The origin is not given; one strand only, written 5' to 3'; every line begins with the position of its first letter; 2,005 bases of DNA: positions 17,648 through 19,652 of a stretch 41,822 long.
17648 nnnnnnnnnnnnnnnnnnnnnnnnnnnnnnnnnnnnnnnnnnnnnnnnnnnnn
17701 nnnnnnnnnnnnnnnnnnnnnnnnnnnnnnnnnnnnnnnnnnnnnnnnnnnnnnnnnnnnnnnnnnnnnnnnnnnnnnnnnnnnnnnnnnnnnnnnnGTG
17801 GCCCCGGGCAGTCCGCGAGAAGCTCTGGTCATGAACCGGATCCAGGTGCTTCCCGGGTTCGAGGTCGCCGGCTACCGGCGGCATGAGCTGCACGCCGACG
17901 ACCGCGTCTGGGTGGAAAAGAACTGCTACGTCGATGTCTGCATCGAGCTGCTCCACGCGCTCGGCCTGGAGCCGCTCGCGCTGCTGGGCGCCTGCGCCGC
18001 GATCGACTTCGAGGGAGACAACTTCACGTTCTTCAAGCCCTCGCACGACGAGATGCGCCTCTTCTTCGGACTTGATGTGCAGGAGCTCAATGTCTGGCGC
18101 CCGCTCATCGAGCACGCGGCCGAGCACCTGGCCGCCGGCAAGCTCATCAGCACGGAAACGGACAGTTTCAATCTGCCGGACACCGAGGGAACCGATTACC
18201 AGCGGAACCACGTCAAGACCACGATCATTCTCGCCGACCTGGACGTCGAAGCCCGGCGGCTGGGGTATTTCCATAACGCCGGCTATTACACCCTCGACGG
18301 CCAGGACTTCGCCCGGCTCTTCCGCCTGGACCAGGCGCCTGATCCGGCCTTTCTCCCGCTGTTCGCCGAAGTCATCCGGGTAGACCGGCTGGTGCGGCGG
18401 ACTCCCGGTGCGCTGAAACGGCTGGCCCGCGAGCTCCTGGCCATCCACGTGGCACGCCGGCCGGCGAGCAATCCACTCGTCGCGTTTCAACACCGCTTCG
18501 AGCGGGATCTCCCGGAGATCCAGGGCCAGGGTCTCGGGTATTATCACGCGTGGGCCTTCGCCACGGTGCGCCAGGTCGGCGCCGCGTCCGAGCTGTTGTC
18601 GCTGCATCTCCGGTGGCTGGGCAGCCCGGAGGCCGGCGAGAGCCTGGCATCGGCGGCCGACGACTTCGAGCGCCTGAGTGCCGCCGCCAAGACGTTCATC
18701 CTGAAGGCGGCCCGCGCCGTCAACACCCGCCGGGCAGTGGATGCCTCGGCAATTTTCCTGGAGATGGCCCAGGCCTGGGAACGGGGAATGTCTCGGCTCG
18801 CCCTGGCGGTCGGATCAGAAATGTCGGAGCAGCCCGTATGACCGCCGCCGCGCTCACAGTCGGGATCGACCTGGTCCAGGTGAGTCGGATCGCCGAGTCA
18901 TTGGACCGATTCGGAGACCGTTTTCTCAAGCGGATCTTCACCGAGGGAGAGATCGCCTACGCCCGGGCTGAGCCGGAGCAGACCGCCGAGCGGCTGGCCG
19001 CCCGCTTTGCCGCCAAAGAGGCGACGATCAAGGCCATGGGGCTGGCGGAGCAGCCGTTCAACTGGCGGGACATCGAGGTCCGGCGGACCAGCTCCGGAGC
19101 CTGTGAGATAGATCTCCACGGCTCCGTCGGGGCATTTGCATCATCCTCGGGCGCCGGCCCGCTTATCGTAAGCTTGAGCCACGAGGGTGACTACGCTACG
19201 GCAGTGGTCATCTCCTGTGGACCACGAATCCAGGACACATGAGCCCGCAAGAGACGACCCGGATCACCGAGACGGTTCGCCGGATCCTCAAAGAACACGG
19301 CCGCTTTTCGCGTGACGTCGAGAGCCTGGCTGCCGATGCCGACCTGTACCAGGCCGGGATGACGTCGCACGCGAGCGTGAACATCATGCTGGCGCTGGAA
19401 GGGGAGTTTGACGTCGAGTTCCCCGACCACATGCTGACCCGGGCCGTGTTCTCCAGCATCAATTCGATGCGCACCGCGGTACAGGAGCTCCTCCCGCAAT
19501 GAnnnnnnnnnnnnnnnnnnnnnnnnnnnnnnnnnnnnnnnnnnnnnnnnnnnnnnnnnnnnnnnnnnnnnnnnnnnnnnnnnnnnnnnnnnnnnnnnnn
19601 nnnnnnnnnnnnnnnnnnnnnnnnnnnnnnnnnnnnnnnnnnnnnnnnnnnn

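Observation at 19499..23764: Cytoplasmic GH2 glycosidase fused into the carrier-protein operon, with a thioesterase-like hydrolase and an overlapping convergent AAC(3)-like acetyltransferase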

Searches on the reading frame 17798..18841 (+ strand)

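Call 3: search_protein_families(library=pfam, proteins=[window:17798-18841:+], max_evalue=0.01)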
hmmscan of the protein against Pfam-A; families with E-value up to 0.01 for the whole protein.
window:17798-18841:+ (347 aa): 1 family
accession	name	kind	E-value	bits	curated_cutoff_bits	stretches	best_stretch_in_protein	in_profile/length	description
PF08893.15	DUF1839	-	1.4e-95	320.6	22.5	1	23-335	2-312/313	Domain of unknown function (DUF1839)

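Call 4: search_protein_families(library=ncbifam, proteins=[window:17798-18841:+], max_evalue=0.01)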
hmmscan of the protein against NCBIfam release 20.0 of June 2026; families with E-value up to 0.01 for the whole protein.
window:17798-18841:+ (347 aa): 0 families

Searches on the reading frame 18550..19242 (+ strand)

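Call 3: search_protein_families(library=pfam, proteins=[window:18550-19242:+], max_evalue=0.01)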
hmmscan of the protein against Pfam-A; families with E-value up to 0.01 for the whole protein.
window:18550-19242:+ (230 aa): 1 family
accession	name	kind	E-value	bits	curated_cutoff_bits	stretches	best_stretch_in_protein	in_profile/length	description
PF01648.25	ACPS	-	4.4e-19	69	25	1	104-219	2-110/111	4'-phosphopantetheinyl transferase superfamily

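Call 4: search_protein_families(library=ncbifam, proteins=[window:18550-19242:+], max_evalue=0.01)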
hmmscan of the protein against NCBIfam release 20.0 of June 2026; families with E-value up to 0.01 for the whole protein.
window:18550-19242:+ (230 aa): 12 families
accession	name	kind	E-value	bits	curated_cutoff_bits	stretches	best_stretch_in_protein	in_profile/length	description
NF011254.0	PRK14660.1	equivalog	1.9e-34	118.3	195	1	102-221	3-122/125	holo-[acyl-carrier-protein] synthase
TIGR00556.1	pantethn_trn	domain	4.6e-27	94.6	45.35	1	102-221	3-124/128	phosphopantetheine--protein transferase domain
NF011251.0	PRK14657.1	equivalog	7.8e-27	93.8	165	1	103-221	4-120/123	holo-[acyl-carrier-protein] synthase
NF000832.0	PRK00070.3-2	equivalog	2.6e-26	92.3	107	1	102-222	3-114/116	holo-ACP synthase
NF000831.0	PRK00070.3-1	equivalog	4.1e-23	81.7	124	1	101-221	3-126/130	holo-ACP synthase AcpS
NF011250.0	PRK14656.1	equivalog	1.4e-22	80.1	175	1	103-221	4-122/126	holo-[acyl-carrier-protein] synthase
NF011253.0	PRK14659.1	equivalog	3.1e-21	76.2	156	1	103-223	4-120/123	holo-[acyl-carrier-protein] synthase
TIGR00516.1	acpS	equivalog_domain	1e-19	71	59.8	1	102-221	3-119/125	holo-ACP synthase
NF011256.0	PRK14662.1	equivalog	3.9e-18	66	150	1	103-221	4-116/123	4'-phosphopantetheinyl transferase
NF011257.0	PRK14663.1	equivalog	1.4e-15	57.4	186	1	103-221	2-116/123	holo-[acyl-carrier-protein] synthase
NF000835.0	PRK00070.4-1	equivalog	1.5e-07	31.7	128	1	102-188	3-89/115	holo-ACP synthase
NF011255.0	PRK14661.1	equivalog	1.6e-07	31.4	209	1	102-221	3-106/169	holo-[acyl-carrier-protein] synthase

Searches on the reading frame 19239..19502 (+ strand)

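Call 3: search_protein_families(library=pfam, proteins=[window:19239-19502:+], max_evalue=0.01)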
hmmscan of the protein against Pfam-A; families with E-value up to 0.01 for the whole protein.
window:19239-19502:+ (87 aa): 1 family
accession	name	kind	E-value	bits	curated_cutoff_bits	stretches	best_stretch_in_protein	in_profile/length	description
PF00550.31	PP-binding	-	5.2e-07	30.3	20.8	1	9-67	3-55/67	Phosphopantetheine attachment site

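Call 4: search_protein_families(library=ncbifam, proteins=[window:19239-19502:+], max_evalue=0.01)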
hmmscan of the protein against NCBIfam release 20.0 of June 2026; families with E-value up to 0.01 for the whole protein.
window:19239-19502:+ (87 aa): 7 families
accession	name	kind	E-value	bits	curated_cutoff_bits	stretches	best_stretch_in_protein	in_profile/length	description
NF005480.0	PRK07081.1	equivalog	1.3e-30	105.2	72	1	10-85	2-77/83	acyl carrier protein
NF003464.0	PRK05087.1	equivalog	8.7e-05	22.5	68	1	9-84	3-77/78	D-alanine--poly(phosphoribitol) ligase subunit DltC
NF058660.1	cispen_ACP_AmcB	equivalog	0.00058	20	80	1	9-84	2-78/80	cispentacin biosynthesis acyl carrier protein AmcB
NF002149.0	PRK00982.1-3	equivalog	0.00077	19.3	106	1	8-64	3-58/78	acyl carrier protein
TIGR00517.1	acyl_carrier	equivalog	0.0014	18.5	70.45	1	8-64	3-58/77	acyl carrier protein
NF002148.0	PRK00982.1-2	subfamily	0.002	17.9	71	1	8-66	4-61/79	acyl carrier protein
NF002151.0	PRK00982.1-5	equivalog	0.0022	18.1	92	1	9-66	4-60/78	acyl carrier protein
